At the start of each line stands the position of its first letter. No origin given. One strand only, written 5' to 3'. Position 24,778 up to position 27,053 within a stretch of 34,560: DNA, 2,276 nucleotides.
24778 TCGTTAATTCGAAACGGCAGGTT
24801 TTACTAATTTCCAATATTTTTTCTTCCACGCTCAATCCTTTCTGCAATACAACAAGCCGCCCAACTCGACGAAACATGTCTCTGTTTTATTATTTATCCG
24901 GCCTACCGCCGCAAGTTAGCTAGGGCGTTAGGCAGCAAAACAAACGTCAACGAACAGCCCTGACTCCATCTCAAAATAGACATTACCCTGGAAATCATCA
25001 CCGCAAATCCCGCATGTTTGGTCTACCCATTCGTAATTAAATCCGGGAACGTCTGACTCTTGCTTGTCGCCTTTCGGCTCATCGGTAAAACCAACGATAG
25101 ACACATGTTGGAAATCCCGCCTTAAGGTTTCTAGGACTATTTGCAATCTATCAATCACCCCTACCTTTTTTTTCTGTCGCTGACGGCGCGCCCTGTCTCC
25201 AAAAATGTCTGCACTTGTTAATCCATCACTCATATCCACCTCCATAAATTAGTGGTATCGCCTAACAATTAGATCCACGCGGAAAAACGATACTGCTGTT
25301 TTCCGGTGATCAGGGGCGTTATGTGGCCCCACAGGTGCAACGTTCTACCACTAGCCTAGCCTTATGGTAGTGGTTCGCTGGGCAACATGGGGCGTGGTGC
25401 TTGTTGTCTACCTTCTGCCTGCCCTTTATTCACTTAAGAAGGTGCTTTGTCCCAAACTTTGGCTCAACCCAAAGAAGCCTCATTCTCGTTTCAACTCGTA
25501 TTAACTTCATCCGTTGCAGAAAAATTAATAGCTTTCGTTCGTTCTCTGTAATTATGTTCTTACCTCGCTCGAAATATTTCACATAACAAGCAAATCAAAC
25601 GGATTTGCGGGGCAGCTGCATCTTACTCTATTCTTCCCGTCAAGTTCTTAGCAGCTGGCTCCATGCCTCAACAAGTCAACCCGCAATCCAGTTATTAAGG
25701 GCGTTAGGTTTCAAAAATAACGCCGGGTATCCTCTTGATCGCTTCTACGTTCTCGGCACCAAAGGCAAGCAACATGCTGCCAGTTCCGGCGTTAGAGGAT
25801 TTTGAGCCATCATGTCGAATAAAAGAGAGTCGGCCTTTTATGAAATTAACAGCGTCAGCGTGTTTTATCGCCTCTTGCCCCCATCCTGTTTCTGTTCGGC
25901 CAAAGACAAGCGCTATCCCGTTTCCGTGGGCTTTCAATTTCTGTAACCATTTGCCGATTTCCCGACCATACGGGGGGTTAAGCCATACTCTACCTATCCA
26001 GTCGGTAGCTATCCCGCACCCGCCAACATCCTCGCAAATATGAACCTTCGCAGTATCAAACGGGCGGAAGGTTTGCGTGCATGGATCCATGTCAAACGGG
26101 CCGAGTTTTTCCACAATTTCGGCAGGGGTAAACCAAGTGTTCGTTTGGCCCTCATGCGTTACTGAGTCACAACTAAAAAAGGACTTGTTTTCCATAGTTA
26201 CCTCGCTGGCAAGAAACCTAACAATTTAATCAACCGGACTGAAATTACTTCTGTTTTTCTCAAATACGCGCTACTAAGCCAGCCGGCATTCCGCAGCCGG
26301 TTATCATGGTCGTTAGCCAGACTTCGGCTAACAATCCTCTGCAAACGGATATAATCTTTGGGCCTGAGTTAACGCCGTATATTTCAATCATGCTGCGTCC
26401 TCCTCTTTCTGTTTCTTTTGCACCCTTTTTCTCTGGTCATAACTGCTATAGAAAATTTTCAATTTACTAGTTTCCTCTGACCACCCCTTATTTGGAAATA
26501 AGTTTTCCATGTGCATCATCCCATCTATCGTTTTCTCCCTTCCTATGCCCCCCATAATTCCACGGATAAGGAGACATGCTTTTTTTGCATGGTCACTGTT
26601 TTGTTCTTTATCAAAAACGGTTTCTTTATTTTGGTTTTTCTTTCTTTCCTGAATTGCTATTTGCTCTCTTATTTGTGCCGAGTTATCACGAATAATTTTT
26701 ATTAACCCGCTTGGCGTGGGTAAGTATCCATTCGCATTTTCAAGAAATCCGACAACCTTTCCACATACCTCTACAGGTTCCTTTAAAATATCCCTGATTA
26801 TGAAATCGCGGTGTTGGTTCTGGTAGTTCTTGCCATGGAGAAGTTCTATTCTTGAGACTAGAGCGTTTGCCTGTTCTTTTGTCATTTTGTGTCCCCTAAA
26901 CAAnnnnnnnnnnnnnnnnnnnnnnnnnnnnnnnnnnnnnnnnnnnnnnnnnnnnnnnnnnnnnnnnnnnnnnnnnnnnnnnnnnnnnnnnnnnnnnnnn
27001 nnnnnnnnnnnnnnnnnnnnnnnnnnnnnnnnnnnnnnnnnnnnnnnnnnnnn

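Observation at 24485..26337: Conserved motif pair bracketing single early genes as inverted repeats, plus one 'empty' unit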

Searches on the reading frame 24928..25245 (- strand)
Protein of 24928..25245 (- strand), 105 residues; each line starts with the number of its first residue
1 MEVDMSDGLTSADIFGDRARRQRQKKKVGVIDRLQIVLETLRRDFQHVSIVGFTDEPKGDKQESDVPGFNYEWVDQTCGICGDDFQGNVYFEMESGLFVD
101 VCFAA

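Call 12: search_protein_families(library=pfam, proteins=[window:24928-25245:-], max_evalue=0.01)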
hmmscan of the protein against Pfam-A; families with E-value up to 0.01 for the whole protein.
window:24928-25245:- (105 aa): 0 families

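Call 13: search_protein_families(library=phrogs, proteins=[window:24928-25245:-], max_evalue=0.01)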
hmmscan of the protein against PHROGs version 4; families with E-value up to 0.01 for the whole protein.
window:24928-25245:- (105 aa): 0 families

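Call 25: find_encoding_contigs(protein=window:24928-25245:-, flank=10000, max_places=10)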
Protein window:24928-25245:- (105 aa): no gene with exactly this product is on record in the collection.

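Call 72: find_homologous_proteins(query=window:24928-25245:-, max_evalue=0.001)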
Query window:24928-25245:- (105 aa): 1 proteins with E <= 0.001 among 1 candidates.
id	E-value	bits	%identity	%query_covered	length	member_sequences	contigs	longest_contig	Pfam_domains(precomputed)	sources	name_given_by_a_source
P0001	4.8e-62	224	99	96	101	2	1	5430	-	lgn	-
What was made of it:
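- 24928..25245 (-): Cassette gene 3: an ORF of 105 aa (more likely 101 aa) with no homologues. Its TAA stop lies inside the R' box GCCTAAC (24933-24927); its R'' box is GTTAGGC (25266-25260). The only database hit is the same phage (call 72).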

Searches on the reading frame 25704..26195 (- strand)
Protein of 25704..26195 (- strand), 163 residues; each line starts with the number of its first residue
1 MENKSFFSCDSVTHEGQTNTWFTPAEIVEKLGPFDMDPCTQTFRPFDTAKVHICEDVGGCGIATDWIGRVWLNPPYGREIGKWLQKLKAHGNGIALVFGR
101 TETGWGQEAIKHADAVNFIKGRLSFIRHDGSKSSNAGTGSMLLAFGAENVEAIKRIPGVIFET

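Call 12: search_protein_families(library=pfam, proteins=[window:25704-26195:-], max_evalue=0.01)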
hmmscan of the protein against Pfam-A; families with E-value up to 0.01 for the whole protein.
window:25704-26195:- (163 aa): 1 family
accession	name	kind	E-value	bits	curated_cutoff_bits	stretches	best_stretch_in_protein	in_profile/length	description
PF05869.16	Dam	-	2.2e-12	47.4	28.1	1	11-143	2-142/169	DNA N-6-adenine-methyltransferase (Dam)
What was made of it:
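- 25704..26195 (-): Cassette gene 1: a Dam-family N6-adenine DNA methyltransferase (163 aa). Its TAA stop lies inside the R' box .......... (25712-25703). Pfam PF05869, E = 2.2e-12 (call 12).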

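Call 13: search_protein_families(library=phrogs, proteins=[window:25704-26195:-], max_evalue=0.01)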
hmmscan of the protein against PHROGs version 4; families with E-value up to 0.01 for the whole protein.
window:25704-26195:- (163 aa): 3 families
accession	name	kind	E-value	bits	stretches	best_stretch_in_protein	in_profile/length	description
phrog_111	-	other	6.6e-30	106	1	11-150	57-206/345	DNA methyltransferase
phrog_22740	-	unknown function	5.5e-08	34.2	1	16-89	9-84/99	-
phrog_6083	-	DNA, RNA and nucleotide metabolism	4.6e-06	27.7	1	96-145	10-65/94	DNA methylase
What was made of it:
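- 25704..26195 (-): PHROG 111, E = 6.6e-30 (call 13).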

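Call 24: find_encoding_contigs(protein=window:25704-26195:-, flank=10000, max_places=10)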
Protein window:25704-26195:- (163 aa): 2 contigs read that carry it; 2 places shown.
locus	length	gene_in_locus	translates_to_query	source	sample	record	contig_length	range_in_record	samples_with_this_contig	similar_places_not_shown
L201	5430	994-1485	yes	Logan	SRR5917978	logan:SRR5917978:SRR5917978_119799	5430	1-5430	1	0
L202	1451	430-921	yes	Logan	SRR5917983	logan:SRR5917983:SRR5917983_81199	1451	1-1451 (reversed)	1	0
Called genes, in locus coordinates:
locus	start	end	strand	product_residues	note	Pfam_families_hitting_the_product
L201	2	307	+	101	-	?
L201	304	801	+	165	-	-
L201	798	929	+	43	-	-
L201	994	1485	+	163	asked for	PF05869:Dam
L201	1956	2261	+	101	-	-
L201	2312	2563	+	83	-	-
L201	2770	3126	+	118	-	-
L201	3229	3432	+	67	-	-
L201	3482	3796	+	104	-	-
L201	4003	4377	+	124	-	-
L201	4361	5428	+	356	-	?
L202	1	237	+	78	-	?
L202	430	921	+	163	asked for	PF05869:Dam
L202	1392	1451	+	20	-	?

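Call 27: find_related_loci(query=window:25704-26195:-, collection=viral_contigs, flank=6000)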
Query window:25704-26195:- (163 aa) in viral_contigs; peptide patterns used: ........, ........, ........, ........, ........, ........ (x = any residue, [..] = any of these).
6 stretches matched a pattern; 3 encode a relative of the query (tblastn E <= 1e-3); 3 distinct loci.
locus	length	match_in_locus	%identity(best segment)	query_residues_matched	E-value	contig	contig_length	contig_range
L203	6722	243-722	72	3-162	3e-81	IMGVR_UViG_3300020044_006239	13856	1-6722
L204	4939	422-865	45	2-155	9e-42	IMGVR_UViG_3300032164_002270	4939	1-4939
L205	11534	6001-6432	53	4-153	3e-48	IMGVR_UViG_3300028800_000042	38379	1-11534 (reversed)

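Call 73: find_homologous_proteins(query=window:25704-26195:-, max_evalue=1e-20)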
Query window:25704-26195:- (163 aa): 1306 proteins with E <= 1e-20 among 1379 candidates; the best 120 are listed.
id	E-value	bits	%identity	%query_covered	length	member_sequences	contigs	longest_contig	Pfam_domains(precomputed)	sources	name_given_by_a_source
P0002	7.8e-110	382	100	100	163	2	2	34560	PF05869.17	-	-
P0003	2.4e-84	299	77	97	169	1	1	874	PF05869.17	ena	-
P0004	1.9e-81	290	78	96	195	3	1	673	PF05869.17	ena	-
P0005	2.0e-81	290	78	97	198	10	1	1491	PF05869.17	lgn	-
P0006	3.3e-81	289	76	99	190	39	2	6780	PF05869.17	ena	-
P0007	3.3e-80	286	74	97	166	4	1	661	PF05869.17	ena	-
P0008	4.7e-78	279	75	98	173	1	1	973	PF05869.17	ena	-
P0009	1.5e-77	277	71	99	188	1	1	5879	PF05869.17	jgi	jgi:hypothetical protein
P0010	7.1e-77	275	73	98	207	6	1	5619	PF05869.17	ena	-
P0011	2.2e-76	273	73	96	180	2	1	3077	PF05869.17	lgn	-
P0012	6.2e-76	272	69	97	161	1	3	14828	PF05869.17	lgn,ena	-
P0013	6.3e-76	272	72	98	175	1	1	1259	PF05869.17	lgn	-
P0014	8.8e-76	271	72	98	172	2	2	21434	PF05869.17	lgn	-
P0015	5.0e-75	269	70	98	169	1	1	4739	PF05869.17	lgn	-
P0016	1.2e-74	268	69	92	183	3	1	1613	PF05869.17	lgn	-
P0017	1.3e-74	267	70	97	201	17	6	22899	PF05869.17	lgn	-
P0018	1.3e-74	267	71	96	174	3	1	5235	PF05869.17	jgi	jgi:hypothetical protein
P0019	1.5e-74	267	70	98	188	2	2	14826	PF05869.17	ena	-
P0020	1.6e-74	267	69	98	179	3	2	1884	PF05869.17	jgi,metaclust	metaclust:\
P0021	2.1e-74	267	69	98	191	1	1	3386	PF05869.17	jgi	jgi:DNA N-6-adenine-methyltransferase Dam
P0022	3.2e-74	266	71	98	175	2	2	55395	PF05869.17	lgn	-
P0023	5.1e-74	266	69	96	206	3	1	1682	PF05869.17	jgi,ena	-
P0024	1.1e-73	264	69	98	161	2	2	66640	PF05869.17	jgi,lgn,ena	jgi:hypothetical protein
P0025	1.1e-73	264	69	97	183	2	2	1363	PF05869.17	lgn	-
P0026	1.2e-73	264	66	99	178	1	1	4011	PF05869.17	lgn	-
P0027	1.5e-73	264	66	99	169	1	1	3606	PF05869.17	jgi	-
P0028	1.8e-73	264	68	96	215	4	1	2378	PF05869.17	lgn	-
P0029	2.5e-73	263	69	96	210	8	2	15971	PF05869.17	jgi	jgi:hypothetical protein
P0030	3.3e-73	263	71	98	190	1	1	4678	PF05869.17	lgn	-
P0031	1.0e-72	261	68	97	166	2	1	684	PF05869.17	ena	-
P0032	1.3e-72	261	69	98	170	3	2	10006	PF05869.17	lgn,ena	-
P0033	3.8e-72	259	68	96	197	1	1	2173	PF05869.17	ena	-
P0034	7.8e-72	258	65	99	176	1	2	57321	PF05869.17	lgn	-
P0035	4.0e-71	256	66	96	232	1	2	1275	PF05869.17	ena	-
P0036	4.5e-71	256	67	98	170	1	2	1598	PF05869.17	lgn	-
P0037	2.2e-70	254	66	98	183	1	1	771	PF05869.17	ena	-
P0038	3.2e-70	253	65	97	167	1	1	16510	PF05869.17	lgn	-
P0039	4.7e-70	253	67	99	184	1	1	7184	PF05869.17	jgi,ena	-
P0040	1.8e-69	251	65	97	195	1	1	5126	PF05869.17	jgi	-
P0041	3.3e-69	250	66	97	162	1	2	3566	PF05869.17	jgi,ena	jgi:hypothetical protein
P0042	4.2e-69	250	68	96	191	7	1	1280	PF05869.17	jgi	-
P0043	9.3e-69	248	63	98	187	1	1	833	PF05869.17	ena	-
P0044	2.5e-68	247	65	99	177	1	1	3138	PF05869.17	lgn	-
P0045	4.1e-68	246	66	98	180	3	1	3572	PF05869.17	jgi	jgi:hypothetical protein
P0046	2.0e-67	244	65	97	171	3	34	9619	PF05869.17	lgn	-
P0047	3.1e-67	243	65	98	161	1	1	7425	PF05869.17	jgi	-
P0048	4.8e-67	243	63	99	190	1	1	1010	PF05869.17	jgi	-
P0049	1.3e-66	241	63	97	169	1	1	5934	PF05869.17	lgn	-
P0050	1.6e-66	241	65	97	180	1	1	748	PF05869.17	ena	-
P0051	2.2e-66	241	65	96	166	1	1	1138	PF05869.17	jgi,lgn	jgi:hypothetical protein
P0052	1.1e-65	238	65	96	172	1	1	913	PF05869.17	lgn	-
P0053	8.8e-65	235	63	98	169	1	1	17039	PF05869.17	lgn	-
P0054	1.6e-64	235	62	96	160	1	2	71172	PF05869.17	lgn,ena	-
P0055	4.8e-64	233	61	99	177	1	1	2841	PF05869.17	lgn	-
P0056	1.8e-63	231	61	99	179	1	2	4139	PF05869.17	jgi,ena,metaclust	metaclust:\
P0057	4.1e-63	230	62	99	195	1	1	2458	PF05869.17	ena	-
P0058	1.4e-62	228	59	98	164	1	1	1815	PF05869.17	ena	-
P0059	2.3e-62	228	61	98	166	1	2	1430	PF05869.17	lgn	-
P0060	2.1e-61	224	61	98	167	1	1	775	PF05869.17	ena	-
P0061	1.6e-59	218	58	96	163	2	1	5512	PF05869.17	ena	-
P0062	6.6e-59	216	58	98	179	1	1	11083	PF05869.17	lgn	-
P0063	8.9e-59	216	69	81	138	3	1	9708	PF05869.17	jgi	-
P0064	9.2e-59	216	60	97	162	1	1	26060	PF05869.17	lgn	-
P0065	1.3e-58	215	56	97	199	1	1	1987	PF05869.17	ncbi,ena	-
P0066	1.4e-57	212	59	98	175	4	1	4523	PF05869.17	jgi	-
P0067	2.0e-57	212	59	97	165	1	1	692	PF05869.17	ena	-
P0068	2.2e-57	211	57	96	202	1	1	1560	PF05869.17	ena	-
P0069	6.6e-57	210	62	88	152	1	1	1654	PF05869.17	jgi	jgi:hypothetical protein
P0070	1.5e-56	209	59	98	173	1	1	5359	PF05869.17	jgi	jgi:hypothetical protein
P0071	5.1e-56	207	58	98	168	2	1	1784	PF05869.17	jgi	-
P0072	5.3e-56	207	60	91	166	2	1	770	PF05869.17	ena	-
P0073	9.3e-56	206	60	93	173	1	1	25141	PF05869.17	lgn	-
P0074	1.3e-53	199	58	96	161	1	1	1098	PF05869.17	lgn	-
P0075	2.2e-53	198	57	96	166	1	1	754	PF05869.17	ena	-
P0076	1.7e-52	195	55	91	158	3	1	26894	PF05869.17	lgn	-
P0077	3.2e-52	195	56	90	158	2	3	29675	PF05869.17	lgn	-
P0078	1.8e-51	192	53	97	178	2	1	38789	PF05869.17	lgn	-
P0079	6.3e-50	187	54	97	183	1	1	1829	PF05869.17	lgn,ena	-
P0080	9.6e-50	186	55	94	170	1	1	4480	PF05869.17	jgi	-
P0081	7.4e-49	184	51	99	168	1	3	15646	PF05869.17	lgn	-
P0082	4.1e-46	175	54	96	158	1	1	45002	PF05869.17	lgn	-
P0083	1.2e-45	173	48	98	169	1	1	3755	PF05869.17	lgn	-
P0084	1.7e-45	173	54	96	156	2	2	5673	PF05869.17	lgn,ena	-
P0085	1.9e-45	172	53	96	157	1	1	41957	PF05869.17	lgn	-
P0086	8.1e-45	170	55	92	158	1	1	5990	PF05869.17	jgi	-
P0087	1.1e-44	170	57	92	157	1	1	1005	PF05869.17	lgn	-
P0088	1.2e-44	170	54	91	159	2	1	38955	PF05869.17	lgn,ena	-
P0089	1.8e-44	169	56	92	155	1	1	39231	PF05869.17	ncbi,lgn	-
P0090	3.1e-44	169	54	95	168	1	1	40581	PF05869.17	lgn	-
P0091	3.4e-44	168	53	93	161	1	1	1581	PF05869.17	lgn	-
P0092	4.1e-44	168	53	90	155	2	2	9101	PF05869.17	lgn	-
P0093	4.8e-44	168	51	90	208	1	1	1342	PF05869.17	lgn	-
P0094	4.8e-44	168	55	94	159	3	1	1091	PF05869.17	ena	-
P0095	1.0e-43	167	49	96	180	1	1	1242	PF05869.17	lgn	-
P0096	1.1e-43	167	53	91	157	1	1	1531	PF05869.17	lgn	-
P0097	1.4e-43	166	53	92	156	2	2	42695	PF05869.17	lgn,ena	-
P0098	1.4e-43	166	55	92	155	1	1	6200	PF05869.17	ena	-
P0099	1.6e-43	166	54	93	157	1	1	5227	PF05869.17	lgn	-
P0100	2.3e-43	166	53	92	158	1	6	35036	PF05869.17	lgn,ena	-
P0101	2.7e-43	165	52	96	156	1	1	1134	PF05869.17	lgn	-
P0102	3.2e-43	165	52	93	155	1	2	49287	PF05869.17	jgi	jgi:hypothetical protein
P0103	5.8e-43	164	50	94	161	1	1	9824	PF05869.17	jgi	jgi:hypothetical protein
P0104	9.4e-43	164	53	92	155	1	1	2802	PF05869.17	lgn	-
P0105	1.4e-42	163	50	98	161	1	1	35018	PF05869.17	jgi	jgi:hypothetical protein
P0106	4.4e-42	162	78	56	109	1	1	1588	PF05869.17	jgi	jgi:hypothetical protein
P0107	5.0e-42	161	51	90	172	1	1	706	PF05869.17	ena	-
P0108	5.0e-42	161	48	95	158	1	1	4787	PF05869.17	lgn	-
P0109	7.3e-42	161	51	91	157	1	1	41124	PF05869.17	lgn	-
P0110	7.8e-42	161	49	92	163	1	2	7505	PF05869.17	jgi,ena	-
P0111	9.3e-42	160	52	93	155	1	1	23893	PF05869.17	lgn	-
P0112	9.7e-42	160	47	98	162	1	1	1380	PF05869.17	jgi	jgi:hypothetical protein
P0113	1.0e-41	160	53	93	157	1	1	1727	PF05869.17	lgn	-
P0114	2.5e-41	159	52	91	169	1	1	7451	PF05869.17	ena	-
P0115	2.7e-41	159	51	92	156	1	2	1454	PF05869.17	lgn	-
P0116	6.7e-41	158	52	85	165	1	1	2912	PF05869.17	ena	-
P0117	8.4e-41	157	52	94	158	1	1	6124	PF05869.17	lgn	-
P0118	9.1e-41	157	51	88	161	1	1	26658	PF05869.17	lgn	-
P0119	1.1e-40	157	51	85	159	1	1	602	PF05869.17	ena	-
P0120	1.1e-40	157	52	90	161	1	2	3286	PF05869.17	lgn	-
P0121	1.6e-40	156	51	89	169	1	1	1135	PF05869.17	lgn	-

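Call 74: find_encoding_contigs(protein=P0006, flank=4000, max_places=2)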
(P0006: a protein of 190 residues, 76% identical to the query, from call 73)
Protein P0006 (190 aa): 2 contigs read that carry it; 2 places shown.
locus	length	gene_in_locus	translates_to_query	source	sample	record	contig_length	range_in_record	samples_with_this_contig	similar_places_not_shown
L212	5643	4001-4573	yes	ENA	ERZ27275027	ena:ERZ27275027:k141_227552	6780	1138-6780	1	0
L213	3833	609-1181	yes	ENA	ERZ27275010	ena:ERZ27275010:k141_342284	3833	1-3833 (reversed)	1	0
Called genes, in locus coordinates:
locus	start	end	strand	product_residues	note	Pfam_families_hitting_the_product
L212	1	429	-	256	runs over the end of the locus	-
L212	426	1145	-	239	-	-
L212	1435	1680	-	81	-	-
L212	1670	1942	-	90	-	-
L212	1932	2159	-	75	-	-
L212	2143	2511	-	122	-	-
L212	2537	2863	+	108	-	-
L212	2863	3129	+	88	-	-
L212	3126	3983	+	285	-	-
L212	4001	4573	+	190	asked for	PF05869:Dam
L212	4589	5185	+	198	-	PF04404:ERF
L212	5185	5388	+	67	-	PF12728:HTH_17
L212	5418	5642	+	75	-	?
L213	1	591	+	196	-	?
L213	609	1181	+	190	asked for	PF05869:Dam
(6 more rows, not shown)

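Call 75: find_encoding_contigs(protein=P0012, flank=4000, max_places=2)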
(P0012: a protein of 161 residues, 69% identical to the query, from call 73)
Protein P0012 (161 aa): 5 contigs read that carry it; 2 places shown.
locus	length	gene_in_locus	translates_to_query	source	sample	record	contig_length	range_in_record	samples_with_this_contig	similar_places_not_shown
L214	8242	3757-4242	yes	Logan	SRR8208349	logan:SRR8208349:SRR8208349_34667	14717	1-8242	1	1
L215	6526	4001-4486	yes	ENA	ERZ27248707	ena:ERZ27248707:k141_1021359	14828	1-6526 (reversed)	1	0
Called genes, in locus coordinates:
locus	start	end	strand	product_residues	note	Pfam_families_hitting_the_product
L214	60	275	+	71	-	-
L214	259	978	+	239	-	-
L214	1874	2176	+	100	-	-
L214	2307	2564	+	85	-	-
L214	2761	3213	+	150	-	-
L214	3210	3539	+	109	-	-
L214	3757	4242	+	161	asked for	PF05869:Dam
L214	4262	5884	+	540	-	PF23343:REP_ORF2-G2P (weak)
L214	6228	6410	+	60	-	-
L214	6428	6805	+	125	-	-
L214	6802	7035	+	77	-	-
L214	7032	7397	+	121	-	-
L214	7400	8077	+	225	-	-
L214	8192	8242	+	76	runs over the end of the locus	PF00196:GerE, PF04545:Sigma70_r4 (weak)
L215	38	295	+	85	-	-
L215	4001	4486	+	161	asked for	PF05869:Dam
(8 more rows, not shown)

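Call 76: find_encoding_contigs(protein=P0014, flank=4000, max_places=2)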
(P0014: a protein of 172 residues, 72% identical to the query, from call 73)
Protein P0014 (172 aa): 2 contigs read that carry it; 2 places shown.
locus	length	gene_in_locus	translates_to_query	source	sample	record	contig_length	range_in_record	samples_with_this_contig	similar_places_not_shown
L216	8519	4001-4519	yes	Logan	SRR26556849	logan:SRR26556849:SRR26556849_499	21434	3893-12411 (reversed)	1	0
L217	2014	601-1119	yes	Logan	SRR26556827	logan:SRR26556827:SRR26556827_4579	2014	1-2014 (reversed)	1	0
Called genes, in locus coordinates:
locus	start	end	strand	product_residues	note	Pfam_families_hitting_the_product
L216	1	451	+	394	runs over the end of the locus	PF04041:Glyco_hydro_130 (weak)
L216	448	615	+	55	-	-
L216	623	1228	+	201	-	PF13578:Methyltransf_24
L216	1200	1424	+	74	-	-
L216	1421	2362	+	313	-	PF00535:Glycos_transf_2 (faint), PF02709:Glyco_transf_7C (weak)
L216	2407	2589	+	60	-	-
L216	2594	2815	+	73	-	-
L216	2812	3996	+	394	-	-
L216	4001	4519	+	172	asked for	PF05869:Dam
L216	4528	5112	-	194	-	-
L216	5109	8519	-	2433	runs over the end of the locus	?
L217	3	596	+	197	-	?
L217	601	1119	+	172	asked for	PF05869:Dam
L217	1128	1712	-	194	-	-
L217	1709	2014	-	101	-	?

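Call 77: find_encoding_contigs(protein=P0024, flank=4000, max_places=2)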
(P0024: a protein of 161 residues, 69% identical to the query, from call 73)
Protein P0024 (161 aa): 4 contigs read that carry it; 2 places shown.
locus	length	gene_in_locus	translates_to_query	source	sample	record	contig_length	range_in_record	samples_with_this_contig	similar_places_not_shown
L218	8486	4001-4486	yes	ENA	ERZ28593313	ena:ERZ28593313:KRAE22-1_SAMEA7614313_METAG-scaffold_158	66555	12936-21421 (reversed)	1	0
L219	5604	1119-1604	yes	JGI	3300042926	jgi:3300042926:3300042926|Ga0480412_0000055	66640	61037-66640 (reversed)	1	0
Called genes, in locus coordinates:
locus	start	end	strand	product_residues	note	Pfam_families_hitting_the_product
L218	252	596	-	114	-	-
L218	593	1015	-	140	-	-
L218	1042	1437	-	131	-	-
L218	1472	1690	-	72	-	PF24229:Phage_TreK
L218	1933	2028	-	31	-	-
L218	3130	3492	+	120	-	-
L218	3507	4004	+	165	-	-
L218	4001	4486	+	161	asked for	PF05869:Dam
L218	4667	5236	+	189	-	PF00239:Resolvase, PF07508:Recombinase (weak)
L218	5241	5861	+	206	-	-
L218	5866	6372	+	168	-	-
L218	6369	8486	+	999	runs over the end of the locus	PF05203:Hom_end_hint, PF05204:Hom_end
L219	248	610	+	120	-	-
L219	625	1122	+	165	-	-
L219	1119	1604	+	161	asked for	PF05869:Dam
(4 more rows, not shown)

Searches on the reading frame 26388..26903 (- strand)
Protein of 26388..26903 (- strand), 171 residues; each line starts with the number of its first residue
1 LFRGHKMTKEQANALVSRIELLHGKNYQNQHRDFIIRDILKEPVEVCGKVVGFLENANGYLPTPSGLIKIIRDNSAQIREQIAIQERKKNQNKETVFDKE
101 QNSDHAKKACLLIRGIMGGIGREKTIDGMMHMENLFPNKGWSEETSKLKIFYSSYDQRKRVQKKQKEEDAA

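Call 12: search_protein_families(library=pfam, proteins=[window:26388-26903:-], max_evalue=0.01)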
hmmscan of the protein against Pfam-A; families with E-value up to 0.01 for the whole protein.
window:26388-26903:- (171 aa): 0 families

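Call 13: search_protein_families(library=phrogs, proteins=[window:26388-26903:-], max_evalue=0.01)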
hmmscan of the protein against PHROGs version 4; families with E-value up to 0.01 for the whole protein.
window:26388-26903:- (171 aa): 0 families

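Call 83: find_related_loci(query=window:26388-26903:-, collection=metagenome_contigs, flank=6000)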
Query window:26388-26903:- (171 aa) in metagenome_contigs; peptide patterns used: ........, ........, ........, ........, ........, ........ (x = any residue, [..] = any of these).
233 stretches matched a pattern, but none encodes a relative of the query by tblastn (E <= 1e-3).
